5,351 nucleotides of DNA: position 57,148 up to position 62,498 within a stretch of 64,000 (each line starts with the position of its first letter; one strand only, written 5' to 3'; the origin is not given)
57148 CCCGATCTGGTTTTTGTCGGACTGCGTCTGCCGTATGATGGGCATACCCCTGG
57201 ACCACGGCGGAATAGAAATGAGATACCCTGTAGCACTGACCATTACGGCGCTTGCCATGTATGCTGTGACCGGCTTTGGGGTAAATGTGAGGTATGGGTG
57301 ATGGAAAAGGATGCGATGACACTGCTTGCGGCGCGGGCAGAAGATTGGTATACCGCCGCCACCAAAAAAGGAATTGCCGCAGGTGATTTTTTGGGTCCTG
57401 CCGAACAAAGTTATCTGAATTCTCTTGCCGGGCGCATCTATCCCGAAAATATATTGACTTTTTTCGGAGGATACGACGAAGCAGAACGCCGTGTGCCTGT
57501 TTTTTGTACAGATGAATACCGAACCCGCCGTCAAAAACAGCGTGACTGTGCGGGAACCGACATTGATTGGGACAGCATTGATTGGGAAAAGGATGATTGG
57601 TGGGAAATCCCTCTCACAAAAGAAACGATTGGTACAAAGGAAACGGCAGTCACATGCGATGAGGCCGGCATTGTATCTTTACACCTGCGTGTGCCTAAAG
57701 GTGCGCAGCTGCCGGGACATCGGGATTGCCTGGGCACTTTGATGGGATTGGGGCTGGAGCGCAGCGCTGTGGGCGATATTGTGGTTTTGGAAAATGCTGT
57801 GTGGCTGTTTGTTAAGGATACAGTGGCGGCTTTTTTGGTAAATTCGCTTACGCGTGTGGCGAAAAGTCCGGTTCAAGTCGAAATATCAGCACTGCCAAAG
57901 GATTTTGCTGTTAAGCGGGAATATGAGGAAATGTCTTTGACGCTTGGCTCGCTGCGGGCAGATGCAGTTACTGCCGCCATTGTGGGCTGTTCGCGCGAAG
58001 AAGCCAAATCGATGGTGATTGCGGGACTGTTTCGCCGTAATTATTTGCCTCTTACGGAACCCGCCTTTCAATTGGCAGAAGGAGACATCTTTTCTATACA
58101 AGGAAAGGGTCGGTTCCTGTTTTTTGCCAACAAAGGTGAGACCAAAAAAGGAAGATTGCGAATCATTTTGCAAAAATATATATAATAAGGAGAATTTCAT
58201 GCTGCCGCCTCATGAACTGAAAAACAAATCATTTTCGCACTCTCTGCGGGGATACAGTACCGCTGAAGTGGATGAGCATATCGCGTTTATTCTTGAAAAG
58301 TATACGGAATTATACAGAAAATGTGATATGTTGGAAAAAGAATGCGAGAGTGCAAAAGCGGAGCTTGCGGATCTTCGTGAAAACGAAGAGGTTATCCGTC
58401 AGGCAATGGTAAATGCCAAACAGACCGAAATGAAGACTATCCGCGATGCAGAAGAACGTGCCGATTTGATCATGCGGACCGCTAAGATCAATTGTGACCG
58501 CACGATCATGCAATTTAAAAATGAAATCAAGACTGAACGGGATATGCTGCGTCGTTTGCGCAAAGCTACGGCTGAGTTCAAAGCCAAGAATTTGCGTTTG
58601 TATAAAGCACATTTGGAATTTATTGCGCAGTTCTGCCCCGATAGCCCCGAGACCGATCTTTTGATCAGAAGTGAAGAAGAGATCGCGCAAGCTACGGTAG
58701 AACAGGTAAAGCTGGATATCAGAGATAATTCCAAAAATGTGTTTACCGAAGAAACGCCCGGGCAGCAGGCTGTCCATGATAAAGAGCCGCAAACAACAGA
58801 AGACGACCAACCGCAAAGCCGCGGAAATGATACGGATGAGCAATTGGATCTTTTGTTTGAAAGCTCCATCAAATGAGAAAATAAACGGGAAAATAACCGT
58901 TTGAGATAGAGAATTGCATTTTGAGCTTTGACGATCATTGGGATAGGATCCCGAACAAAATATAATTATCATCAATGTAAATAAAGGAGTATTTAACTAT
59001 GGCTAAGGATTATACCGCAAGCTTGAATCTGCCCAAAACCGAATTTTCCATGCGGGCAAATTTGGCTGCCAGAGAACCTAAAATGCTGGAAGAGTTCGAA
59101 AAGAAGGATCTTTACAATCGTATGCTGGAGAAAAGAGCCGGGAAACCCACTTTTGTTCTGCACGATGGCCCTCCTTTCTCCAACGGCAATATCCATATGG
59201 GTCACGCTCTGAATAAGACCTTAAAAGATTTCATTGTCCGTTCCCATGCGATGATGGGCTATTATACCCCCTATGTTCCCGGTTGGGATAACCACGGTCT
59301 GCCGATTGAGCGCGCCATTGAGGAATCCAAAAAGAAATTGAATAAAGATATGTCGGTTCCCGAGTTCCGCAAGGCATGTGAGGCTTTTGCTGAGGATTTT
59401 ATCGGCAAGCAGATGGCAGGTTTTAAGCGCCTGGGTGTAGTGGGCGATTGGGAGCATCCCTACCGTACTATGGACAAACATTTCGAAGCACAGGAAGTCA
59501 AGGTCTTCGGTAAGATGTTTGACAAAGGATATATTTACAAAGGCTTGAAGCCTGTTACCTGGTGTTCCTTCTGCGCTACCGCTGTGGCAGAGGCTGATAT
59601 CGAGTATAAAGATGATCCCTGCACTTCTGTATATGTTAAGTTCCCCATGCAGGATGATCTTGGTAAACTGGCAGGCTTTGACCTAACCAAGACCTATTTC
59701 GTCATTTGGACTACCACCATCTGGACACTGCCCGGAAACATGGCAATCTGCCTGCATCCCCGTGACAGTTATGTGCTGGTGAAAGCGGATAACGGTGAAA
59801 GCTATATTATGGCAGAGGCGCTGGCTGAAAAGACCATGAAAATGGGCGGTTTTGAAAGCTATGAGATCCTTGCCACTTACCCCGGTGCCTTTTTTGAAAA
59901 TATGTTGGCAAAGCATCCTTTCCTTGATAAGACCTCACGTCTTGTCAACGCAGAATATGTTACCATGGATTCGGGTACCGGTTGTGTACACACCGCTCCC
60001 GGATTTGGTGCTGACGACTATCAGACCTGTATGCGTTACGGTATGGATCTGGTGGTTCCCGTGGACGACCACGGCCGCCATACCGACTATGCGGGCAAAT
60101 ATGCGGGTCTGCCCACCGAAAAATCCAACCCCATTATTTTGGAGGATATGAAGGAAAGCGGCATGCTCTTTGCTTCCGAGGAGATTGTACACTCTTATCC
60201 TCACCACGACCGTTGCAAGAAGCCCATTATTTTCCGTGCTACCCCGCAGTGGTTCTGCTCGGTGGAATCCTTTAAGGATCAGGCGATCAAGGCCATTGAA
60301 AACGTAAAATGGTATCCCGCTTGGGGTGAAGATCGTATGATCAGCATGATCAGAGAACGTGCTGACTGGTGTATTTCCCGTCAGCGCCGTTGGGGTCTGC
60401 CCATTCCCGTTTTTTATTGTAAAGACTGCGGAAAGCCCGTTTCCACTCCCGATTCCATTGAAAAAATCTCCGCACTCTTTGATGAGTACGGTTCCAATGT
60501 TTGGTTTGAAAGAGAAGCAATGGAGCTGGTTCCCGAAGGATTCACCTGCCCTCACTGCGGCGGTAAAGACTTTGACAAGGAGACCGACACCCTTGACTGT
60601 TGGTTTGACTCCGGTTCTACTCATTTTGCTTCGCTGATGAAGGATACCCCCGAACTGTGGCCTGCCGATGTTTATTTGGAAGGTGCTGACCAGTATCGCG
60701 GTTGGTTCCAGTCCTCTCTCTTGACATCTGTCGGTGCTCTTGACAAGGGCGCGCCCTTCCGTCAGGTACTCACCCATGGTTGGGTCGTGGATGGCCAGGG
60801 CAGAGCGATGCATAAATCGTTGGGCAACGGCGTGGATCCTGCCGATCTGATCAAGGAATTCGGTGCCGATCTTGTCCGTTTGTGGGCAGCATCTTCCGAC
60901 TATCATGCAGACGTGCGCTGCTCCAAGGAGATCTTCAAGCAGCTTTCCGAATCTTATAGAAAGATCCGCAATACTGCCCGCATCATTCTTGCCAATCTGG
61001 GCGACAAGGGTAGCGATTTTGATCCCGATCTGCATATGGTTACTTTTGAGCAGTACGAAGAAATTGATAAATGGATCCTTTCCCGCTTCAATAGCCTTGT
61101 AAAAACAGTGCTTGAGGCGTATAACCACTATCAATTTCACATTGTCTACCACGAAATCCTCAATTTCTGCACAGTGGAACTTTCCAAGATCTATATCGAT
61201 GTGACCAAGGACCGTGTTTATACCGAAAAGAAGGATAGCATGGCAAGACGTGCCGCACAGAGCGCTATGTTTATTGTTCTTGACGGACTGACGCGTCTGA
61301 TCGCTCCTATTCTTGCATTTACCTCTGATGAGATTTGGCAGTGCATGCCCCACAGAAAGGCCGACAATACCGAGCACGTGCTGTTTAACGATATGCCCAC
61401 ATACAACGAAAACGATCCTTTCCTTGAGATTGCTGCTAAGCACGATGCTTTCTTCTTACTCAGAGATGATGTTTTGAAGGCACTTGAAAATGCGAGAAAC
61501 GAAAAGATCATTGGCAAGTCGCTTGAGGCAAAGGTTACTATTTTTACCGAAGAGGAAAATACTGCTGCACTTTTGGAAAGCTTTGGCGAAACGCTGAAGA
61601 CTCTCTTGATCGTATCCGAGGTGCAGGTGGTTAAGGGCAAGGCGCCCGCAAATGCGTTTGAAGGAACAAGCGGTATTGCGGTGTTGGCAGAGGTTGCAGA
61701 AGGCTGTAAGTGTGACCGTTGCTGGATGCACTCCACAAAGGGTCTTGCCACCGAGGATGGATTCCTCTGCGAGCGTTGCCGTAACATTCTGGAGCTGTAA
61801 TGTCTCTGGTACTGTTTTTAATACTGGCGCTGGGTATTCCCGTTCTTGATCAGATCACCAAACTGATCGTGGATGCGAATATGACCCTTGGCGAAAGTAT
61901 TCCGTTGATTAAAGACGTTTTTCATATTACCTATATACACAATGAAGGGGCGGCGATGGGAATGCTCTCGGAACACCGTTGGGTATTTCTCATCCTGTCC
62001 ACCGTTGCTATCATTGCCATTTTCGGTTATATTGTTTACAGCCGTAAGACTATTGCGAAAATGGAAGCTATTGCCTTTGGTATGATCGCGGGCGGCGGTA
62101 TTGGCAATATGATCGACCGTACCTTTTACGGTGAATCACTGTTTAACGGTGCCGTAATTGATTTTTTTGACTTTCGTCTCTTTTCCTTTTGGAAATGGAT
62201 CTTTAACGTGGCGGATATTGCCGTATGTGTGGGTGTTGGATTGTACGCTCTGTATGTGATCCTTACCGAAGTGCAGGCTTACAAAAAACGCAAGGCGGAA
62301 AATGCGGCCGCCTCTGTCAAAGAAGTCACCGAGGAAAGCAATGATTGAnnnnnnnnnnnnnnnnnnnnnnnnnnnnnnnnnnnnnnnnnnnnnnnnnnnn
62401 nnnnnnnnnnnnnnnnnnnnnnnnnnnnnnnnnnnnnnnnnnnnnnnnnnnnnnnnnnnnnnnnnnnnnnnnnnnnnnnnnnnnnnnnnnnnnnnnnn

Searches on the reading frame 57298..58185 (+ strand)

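Call 45: search_protein_families(library=ncbifam, proteins=[window:57298-58185:+], max_evalue=1e-8)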
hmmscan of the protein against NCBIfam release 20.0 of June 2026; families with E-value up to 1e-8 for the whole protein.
window:57298-58185:+ (295 aa): 1 family
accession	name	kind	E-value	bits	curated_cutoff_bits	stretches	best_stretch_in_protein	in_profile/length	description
TIGR03069.1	PS_II_S4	equivalog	6e-17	61.6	201.55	1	137-291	100-255/257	photosystem II electron transport protein, Sll1252 family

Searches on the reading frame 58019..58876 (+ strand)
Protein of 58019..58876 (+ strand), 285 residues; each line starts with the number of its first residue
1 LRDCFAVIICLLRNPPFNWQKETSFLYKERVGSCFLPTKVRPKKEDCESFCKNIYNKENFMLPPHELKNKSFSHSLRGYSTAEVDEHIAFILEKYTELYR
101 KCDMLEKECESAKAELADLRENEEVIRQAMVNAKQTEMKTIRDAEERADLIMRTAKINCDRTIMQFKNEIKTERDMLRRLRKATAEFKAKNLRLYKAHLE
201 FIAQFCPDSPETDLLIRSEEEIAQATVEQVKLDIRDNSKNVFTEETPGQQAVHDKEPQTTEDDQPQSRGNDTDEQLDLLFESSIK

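Call 45: search_protein_families(library=ncbifam, proteins=[window:58019-58876:+], max_evalue=1e-8)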
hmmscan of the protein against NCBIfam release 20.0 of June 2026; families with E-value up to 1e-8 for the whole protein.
window:58019-58876:+ (285 aa): 1 family
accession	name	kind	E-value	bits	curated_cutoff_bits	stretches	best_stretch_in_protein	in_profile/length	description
NF045995.1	MAG0865_DivIVA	hypoth_equivalog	1.3e-11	44.5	55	1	67-118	8-59/69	MAG0865 family DivIVA-related protein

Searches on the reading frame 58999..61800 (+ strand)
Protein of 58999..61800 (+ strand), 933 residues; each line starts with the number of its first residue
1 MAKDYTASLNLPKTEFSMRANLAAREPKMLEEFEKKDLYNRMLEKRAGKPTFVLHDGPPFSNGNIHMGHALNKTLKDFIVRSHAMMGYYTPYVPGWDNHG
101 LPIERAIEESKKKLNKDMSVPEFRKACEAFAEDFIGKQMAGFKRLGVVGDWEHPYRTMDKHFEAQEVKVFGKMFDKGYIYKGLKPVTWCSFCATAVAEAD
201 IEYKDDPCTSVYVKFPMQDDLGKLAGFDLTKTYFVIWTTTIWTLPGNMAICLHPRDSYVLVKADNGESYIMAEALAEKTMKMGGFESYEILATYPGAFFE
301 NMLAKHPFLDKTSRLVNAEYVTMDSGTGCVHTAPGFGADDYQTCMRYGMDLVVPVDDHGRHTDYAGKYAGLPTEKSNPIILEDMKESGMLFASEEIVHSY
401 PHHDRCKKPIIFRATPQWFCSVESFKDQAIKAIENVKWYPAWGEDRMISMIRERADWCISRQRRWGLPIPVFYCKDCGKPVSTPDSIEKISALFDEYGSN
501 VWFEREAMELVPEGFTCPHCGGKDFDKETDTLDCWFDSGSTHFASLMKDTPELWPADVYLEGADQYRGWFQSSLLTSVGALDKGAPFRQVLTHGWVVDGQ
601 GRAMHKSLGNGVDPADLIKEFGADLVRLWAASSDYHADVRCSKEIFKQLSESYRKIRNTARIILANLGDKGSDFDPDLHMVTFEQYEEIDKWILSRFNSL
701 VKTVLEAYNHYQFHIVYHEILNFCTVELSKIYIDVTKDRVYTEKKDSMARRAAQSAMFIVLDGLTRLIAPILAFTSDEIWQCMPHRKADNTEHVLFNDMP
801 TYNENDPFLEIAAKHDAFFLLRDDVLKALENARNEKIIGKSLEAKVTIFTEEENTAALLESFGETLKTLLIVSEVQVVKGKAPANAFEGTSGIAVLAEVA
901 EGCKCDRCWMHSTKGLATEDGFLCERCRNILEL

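Call 45: search_protein_families(library=ncbifam, proteins=[window:58999-61800:+], max_evalue=1e-8)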
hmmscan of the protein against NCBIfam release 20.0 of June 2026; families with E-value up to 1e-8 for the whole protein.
window:58999-61800:+ (933 aa): 15 families
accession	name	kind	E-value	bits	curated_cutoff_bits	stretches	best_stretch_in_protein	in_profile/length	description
TIGR00392.1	ileS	equivalog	3.6e-272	905.5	621.4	1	15-849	1-860/861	isoleucine--tRNA ligase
NF040702.1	ileS_w_GNAT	exception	2.2e-256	853.4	1999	2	266-929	445-1088/1100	isoleucine--tRNA ligase, N-acetyltransferase domain-containing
TIGR00422.1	valS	equivalog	4.2e-145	484.9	612.1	2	303-885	244-796/863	valine--tRNA ligase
NF009687.0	PRK13208.1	equivalog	1.2e-140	470.2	738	2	304-884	244-795/801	valine--tRNA ligase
NF004349.1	PRK05729.1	equivalog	4.4e-128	428.8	704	2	304-884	239-778/860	valine--tRNA ligase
NF000257.1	MupA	exception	1.2e-106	357.6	1900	1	34-812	17-782/1024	mupirocin-resistant isoleucine--tRNA ligase MupA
NF000258.1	MupB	exception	1.5e-105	354.1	1900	1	25-878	8-849/1033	mupirocin-resistant isoleucine--tRNA ligase MupB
NF011492.0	PRK14900.1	equivalog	2.8e-96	323.5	1783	2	305-894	255-815/1044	valine--tRNA ligase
NF000540.1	alt_ValS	exception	1.4e-68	231.7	900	2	366-862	335-813/827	valine--tRNA ligase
NF008957.0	PRK12300.1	subfamily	7.4e-52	176.4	677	2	23-345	7-326/946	leucine--tRNA ligase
TIGR00395.1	leuS_arch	equivalog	1.4e-41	142.5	648.5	2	51-344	26-319/938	leucine--tRNA ligase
TIGR00396.1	leuS_bact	equivalog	3.4e-39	134.6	548.4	1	26-202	7-168/843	leucine--tRNA ligase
TIGR00398.1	metG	equivalog_domain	1.5e-33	116.3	336.35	2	587-788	312-506/530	methionine--tRNA ligase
NF008900.0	PRK12267.1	equivalog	7.2e-22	77.6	598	1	553-792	252-487/648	methionine--tRNA ligase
NF001100.0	PRK00133.1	equivalog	5.2e-18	64.9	587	0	59-190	14-130/676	methionine--tRNA ligase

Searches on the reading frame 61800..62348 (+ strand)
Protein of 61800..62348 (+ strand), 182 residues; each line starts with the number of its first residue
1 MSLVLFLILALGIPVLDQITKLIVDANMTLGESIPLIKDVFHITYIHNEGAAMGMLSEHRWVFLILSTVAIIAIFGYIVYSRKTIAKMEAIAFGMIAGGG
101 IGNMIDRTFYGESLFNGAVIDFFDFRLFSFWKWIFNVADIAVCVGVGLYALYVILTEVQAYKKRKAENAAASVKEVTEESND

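Call 45: search_protein_families(library=ncbifam, proteins=[window:61800-62348:+], max_evalue=1e-8)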
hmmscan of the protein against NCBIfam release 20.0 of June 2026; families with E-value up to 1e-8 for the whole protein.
window:61800-62348:+ (182 aa): 23 families
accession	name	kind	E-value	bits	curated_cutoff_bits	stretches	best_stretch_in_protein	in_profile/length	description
TIGR00077.1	lspA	equivalog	1.5e-32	112.8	73.95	1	3-158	9-159/164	signal peptidase II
NF011350.0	PRK14768.1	equivalog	4.2e-26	92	210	1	4-158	4-145/148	lipoprotein signal peptidase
NF011353.0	PRK14771.1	equivalog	1.5e-24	86.7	241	1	5-173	14-173/179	lipoprotein signal peptidase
NF011354.0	PRK14772.1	equivalog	1.6e-24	86.3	321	1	3-155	25-170/190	lipoprotein signal peptidase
NF011369.0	PRK14788.1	equivalog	2.5e-24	85.8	200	1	5-119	5-122/213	lipoprotein signal peptidase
NF011367.0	PRK14786.1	equivalog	6.1e-24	84.9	190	1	6-157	4-146/154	lipoprotein signal peptidase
NF011368.0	PRK14787.1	equivalog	6.8e-24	84.8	177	1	5-152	3-152/167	lipoprotein signal peptidase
NF011360.0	PRK14779.1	subfamily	2e-22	80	177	1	3-158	9-153/163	lipoprotein signal peptidase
NF011366.0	PRK14785.1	subfamily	2.1e-22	80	256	1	5-157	43-193/198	lipoprotein signal peptidase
NF011365.0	PRK14784.1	equivalog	3.7e-22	79.2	181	1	3-160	5-154/160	lipoprotein signal peptidase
NF011371.0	PRK14790.1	equivalog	3.2e-21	75.9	202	1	8-162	14-161/169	lipoprotein signal peptidase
NF011358.0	PRK14776.1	equivalog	6.9e-18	65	285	1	14-157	21-158/170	lipoprotein signal peptidase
NF011352.0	PRK14770.1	equivalog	8.8e-18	64.3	223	1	5-160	18-169/173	lipoprotein signal peptidase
NF011349.0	PRK14766.1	equivalog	5.7e-16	58.7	264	1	12-175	34-197/202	lipoprotein signal peptidase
NF011355.0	PRK14773.1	subfamily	1.2e-15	57.9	218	1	37-171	69-201/206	lipoprotein signal peptidase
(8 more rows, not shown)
